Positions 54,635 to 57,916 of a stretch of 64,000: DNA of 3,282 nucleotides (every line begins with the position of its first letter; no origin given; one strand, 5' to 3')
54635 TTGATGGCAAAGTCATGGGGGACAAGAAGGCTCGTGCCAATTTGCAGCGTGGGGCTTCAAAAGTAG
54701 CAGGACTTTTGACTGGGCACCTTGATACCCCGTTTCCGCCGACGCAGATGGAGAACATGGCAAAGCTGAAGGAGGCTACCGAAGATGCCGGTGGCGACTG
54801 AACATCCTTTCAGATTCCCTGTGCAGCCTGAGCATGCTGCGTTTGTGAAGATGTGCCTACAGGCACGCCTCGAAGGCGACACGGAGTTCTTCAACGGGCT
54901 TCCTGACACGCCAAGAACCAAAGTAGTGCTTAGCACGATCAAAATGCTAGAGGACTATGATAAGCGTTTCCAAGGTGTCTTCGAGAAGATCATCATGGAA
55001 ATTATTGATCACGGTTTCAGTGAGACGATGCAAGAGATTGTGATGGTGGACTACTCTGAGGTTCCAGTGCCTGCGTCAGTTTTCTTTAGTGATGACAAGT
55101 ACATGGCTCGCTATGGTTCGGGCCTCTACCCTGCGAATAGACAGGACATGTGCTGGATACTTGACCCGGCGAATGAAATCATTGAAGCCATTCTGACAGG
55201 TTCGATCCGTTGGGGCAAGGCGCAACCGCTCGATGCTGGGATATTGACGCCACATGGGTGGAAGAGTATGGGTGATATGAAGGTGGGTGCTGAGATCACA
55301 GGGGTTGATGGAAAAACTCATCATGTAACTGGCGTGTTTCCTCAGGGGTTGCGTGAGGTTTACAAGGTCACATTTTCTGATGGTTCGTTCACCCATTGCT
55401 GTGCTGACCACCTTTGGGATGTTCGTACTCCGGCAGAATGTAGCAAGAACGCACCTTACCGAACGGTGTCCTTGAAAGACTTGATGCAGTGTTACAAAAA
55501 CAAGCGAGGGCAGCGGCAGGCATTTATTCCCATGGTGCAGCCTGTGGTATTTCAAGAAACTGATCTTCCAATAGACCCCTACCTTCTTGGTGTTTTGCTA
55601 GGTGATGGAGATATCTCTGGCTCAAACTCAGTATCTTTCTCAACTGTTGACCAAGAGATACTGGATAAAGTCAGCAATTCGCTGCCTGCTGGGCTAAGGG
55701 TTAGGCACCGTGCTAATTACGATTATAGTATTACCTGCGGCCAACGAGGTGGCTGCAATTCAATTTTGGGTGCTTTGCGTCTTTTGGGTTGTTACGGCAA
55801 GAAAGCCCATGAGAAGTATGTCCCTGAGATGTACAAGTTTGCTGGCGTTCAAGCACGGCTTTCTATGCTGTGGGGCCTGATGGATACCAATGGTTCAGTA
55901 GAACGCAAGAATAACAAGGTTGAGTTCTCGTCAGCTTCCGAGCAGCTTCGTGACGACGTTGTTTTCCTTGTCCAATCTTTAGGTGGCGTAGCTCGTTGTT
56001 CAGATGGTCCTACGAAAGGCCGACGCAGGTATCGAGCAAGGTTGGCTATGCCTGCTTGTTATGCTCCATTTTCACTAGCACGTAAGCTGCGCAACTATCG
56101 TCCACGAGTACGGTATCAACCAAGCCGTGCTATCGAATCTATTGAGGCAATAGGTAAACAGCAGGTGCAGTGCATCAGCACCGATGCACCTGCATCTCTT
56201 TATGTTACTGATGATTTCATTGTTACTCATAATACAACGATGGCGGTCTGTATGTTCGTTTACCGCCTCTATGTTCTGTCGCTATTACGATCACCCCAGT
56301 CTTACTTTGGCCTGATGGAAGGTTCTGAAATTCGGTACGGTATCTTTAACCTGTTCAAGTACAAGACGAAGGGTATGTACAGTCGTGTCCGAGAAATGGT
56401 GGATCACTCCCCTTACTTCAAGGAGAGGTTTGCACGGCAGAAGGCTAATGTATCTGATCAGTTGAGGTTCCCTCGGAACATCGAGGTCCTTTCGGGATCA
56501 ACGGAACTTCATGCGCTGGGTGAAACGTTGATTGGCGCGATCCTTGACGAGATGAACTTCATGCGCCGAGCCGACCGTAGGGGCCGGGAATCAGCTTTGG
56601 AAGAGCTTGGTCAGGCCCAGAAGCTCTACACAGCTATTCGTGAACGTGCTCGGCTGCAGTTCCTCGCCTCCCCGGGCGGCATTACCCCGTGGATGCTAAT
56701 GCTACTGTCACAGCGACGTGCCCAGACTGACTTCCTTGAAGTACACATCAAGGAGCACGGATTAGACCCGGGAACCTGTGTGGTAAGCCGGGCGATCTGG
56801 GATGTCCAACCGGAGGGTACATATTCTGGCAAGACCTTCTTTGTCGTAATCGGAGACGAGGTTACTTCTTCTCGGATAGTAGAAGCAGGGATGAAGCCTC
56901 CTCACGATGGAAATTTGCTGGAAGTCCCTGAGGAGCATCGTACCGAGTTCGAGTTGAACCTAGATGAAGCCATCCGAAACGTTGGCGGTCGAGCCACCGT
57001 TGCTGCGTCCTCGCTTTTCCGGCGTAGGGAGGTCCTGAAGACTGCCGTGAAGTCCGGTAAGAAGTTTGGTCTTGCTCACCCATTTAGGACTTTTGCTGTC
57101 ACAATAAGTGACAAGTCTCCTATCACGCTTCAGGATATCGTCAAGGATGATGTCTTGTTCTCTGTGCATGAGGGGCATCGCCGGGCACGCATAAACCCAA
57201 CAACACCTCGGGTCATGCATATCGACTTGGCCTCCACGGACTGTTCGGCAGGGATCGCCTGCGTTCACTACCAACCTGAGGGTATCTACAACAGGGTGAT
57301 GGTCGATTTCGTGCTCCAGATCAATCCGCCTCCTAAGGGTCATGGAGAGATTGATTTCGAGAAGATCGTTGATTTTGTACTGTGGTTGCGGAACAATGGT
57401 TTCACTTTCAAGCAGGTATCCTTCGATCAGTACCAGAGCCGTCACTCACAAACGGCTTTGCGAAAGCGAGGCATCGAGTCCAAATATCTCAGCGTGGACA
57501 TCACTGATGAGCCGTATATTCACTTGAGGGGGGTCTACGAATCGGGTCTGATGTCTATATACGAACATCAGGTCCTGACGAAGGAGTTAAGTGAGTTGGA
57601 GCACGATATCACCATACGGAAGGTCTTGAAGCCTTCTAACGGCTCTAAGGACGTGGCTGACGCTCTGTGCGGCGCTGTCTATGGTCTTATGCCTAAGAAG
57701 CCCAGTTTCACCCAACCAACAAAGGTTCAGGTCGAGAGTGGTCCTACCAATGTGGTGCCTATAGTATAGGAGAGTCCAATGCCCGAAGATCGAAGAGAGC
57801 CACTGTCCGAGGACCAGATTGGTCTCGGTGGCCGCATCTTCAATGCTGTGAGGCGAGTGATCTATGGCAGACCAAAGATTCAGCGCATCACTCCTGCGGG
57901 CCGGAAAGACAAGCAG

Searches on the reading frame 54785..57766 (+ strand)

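Call 76: search_protein_families(library=pfam, max_evalue=0.001, proteins=[window:54785-57766:+])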
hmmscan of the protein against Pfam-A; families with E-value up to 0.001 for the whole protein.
window:54785-57766:+ (994 aa): 1 family
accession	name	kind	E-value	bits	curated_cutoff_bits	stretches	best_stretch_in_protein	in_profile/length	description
PF14528.11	LAGLIDADG_3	-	8.2e-11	42.5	22.5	1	359-416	4-64/82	LAGLIDADG-like domain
